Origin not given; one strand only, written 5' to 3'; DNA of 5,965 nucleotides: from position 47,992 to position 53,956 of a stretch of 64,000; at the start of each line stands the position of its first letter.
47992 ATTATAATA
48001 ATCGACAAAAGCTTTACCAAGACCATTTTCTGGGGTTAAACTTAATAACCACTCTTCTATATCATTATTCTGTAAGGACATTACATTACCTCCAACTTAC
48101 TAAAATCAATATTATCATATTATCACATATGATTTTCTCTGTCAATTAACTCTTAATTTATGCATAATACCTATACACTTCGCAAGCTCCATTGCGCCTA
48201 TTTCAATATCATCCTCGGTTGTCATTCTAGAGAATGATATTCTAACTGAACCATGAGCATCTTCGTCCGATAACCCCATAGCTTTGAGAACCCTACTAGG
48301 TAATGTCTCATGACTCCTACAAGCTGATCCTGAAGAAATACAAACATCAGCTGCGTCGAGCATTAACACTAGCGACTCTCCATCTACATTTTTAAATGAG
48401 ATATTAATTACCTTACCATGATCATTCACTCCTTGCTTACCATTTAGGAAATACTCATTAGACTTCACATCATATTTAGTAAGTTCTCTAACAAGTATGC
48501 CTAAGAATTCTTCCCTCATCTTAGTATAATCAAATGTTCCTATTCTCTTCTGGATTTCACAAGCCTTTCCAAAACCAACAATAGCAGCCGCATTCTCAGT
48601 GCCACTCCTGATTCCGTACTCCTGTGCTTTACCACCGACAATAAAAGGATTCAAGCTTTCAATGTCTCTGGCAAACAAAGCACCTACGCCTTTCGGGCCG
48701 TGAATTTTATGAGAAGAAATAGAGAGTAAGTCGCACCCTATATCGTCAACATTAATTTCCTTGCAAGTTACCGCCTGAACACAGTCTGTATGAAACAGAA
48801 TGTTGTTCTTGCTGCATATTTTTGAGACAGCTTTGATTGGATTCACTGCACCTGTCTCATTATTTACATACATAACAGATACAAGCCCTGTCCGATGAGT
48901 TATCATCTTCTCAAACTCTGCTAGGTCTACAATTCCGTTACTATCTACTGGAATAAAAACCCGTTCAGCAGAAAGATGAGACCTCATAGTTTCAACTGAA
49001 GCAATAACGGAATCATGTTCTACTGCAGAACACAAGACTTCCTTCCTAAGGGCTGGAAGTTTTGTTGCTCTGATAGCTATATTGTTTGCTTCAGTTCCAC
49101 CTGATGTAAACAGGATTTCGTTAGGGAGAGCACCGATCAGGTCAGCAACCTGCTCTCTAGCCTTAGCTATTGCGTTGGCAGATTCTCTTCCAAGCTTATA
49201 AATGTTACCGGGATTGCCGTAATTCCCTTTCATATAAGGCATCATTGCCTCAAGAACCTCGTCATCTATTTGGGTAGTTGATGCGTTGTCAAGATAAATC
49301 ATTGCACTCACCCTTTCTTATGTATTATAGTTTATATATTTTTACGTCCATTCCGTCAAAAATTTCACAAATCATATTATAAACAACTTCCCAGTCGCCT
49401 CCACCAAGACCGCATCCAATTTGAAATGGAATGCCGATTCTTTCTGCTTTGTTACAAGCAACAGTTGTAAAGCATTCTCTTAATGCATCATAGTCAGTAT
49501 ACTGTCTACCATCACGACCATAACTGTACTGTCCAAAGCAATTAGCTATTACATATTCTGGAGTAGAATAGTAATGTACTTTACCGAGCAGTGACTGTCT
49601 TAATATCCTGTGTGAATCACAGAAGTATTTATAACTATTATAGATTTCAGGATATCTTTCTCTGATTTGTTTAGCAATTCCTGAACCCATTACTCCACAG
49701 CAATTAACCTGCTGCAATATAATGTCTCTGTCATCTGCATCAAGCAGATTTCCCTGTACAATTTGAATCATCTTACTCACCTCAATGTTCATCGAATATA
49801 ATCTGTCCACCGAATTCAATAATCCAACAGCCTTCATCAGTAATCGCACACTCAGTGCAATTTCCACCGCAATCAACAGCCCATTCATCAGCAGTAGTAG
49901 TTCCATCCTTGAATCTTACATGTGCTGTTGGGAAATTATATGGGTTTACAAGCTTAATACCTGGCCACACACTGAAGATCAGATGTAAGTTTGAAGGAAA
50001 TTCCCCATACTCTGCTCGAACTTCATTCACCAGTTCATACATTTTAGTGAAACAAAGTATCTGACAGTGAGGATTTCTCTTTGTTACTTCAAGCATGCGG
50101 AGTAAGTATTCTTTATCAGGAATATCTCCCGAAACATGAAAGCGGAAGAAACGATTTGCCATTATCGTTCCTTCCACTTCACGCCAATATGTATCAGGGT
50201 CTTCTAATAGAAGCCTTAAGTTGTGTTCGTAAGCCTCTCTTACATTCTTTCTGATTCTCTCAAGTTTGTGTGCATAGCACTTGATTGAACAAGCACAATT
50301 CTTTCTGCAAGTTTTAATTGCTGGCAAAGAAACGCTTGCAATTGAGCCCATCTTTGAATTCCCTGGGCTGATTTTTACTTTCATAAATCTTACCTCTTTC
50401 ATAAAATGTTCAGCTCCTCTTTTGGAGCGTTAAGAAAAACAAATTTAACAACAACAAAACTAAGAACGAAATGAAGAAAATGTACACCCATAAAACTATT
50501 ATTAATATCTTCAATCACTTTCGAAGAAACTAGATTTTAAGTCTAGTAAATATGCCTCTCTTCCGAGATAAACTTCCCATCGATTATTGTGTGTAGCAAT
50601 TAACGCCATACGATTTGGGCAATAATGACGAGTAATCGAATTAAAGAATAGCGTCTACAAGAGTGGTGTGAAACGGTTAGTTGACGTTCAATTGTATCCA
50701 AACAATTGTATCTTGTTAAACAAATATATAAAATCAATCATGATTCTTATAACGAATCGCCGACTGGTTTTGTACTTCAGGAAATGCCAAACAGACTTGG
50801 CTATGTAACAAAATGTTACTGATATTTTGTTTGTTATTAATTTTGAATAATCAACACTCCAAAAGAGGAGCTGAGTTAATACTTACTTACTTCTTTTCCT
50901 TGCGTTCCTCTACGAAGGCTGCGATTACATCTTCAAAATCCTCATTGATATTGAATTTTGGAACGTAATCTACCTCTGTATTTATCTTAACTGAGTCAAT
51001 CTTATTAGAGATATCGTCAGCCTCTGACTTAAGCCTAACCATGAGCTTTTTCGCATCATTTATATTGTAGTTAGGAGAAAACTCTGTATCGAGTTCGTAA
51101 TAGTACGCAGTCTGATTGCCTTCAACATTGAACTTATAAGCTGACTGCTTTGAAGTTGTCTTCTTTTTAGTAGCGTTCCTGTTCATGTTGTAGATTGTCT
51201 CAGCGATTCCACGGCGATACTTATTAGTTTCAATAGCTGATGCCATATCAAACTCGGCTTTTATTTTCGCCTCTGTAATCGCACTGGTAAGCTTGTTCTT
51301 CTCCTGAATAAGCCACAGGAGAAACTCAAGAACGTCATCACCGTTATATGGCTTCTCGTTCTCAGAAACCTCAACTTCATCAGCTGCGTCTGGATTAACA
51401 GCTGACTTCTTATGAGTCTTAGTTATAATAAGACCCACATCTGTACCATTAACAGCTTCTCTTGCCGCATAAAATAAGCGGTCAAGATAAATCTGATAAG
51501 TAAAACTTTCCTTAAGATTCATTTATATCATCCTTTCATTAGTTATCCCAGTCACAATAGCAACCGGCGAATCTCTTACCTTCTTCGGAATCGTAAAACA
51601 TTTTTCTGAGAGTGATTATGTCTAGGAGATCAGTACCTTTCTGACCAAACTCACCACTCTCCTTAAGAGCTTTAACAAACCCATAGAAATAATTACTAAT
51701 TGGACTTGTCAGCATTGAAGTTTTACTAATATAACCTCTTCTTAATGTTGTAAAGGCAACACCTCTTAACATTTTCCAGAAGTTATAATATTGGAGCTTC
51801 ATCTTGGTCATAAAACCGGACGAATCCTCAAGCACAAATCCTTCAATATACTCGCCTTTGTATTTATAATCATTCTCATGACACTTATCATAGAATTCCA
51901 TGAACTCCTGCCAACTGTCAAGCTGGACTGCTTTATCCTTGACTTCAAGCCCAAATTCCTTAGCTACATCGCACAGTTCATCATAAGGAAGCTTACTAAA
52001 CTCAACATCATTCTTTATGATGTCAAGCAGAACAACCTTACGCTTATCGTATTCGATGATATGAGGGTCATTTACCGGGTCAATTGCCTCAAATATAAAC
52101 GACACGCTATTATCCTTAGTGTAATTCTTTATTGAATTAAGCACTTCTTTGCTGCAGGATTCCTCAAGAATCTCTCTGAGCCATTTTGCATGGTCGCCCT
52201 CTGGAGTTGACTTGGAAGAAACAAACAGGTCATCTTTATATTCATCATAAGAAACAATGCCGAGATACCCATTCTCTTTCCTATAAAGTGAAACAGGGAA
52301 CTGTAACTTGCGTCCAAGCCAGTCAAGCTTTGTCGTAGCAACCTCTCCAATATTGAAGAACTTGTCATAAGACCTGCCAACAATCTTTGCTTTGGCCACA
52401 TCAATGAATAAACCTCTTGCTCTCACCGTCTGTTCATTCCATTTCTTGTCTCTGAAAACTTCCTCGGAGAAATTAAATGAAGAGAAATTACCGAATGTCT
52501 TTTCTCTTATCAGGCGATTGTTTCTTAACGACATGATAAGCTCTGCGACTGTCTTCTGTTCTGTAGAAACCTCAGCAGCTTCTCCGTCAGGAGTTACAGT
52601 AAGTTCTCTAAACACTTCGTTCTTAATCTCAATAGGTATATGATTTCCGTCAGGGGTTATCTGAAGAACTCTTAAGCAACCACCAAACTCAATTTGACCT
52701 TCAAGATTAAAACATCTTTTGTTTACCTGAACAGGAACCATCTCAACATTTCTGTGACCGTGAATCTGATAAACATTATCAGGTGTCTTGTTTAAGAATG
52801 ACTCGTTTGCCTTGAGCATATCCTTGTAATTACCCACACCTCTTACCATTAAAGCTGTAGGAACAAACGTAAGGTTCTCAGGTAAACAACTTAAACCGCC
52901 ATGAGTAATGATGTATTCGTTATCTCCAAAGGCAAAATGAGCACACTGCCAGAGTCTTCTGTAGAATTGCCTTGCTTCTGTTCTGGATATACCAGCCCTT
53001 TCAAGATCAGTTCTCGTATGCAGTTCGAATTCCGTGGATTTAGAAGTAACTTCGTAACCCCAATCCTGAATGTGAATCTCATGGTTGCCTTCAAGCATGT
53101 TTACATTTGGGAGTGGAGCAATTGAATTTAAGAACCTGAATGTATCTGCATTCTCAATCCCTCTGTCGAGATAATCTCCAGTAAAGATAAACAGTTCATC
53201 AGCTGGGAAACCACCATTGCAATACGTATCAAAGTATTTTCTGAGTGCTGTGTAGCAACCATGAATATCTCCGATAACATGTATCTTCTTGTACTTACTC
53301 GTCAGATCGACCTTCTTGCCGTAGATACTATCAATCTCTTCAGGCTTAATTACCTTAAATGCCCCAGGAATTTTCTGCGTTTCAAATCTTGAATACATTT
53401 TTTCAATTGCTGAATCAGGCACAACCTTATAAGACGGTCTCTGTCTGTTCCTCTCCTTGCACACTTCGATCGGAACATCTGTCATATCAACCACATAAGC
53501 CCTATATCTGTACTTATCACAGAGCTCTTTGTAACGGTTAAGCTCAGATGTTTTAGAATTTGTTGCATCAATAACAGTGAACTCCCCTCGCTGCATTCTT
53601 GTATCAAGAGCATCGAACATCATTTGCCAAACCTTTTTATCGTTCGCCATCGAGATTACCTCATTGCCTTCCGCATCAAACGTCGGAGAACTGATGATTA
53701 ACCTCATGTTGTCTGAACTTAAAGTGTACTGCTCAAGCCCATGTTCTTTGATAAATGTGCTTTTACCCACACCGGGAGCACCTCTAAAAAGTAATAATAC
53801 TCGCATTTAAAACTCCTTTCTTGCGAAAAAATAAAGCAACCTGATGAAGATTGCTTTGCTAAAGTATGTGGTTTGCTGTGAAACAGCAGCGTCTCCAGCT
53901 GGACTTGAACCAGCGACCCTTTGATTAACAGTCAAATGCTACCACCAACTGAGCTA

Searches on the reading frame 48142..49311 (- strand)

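Call 87: search_protein_families(library=pfam, proteins=[window:48142-49311:-], max_evalue=0.0001)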
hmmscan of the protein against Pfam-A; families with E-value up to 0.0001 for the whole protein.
window:48142-49311:- (389 aa): 4 families
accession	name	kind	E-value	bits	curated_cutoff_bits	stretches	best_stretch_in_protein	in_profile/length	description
PF00266.25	Aminotran_5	-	2.3e-80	270.8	21.5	1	5-370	1-369/371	Aminotransferase class-V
PF01041.23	DegT_DnrJ_EryC1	-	1.3e-08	34.9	19.8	1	64-184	40-153/360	DegT/DnrJ/EryC1/StrS aminotransferase family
PF01212.27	Beta_elim_lyase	-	6.5e-08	32.7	27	1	46-177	32-169/288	Beta-eliminating lyase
PF00155.27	Aminotran_1_2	-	6.1e-07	29.4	19.7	1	48-176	44-185/361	Aminotransferase class I and II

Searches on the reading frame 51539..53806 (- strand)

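Call 87: search_protein_families(library=pfam, proteins=[window:51539-53806:-], max_evalue=0.0001)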
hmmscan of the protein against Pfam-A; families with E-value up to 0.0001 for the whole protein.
window:51539-53806:- (755 aa): 4 families
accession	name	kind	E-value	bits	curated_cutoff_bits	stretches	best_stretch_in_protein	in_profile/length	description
PF09511.15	RNA_lig_T4_1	-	4.1e-46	158.1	28.3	1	463-674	2-227/227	RNA ligase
PF13671.12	AAA_33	-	2.2e-19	70.6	27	1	4-142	1-141/143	AAA domain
PF00149.33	Metallophos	-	3.4e-13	50.9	21.5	1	174-353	2-157/191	Calcineurin-like phosphoesterase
PF08433.16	KTI12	-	1.1e-10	42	22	1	4-143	3-139/271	Chromatin associated protein KTI12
